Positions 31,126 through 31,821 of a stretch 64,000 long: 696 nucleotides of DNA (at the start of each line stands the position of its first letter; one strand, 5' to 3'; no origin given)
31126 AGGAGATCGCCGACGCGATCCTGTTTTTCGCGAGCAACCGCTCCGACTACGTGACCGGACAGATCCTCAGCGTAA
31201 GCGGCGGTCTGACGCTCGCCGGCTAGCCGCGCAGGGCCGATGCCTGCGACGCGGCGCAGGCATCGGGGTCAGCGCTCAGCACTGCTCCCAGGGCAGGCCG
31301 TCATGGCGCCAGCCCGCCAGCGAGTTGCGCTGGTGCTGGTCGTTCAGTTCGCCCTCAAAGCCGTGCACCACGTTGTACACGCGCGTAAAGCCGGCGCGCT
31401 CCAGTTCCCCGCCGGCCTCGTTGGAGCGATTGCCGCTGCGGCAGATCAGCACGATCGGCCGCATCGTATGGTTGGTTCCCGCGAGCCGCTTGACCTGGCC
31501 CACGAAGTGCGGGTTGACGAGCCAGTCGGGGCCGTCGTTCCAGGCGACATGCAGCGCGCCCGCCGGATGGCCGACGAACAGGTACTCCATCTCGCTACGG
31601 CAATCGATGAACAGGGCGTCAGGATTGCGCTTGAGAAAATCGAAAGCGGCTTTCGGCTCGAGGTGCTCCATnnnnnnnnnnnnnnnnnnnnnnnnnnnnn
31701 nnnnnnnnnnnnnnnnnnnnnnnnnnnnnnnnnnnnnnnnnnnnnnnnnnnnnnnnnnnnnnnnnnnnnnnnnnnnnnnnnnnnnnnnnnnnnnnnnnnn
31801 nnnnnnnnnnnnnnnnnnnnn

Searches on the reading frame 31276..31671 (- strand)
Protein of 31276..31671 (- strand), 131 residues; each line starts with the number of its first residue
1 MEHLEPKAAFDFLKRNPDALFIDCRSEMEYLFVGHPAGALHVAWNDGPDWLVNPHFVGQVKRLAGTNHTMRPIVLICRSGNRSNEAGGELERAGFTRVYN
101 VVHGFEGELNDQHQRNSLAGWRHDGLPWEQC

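Call 46: search_protein_families(library=pfam, proteins=[window:31276-31671:-])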
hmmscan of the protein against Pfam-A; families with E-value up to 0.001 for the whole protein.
window:31276-31671:- (131 aa): 1 family
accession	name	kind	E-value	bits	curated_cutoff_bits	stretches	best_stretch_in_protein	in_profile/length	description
PF00581.25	Rhodanese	-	3.8e-13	50.2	22.2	1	16-107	11-98/102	Rhodanese-like domain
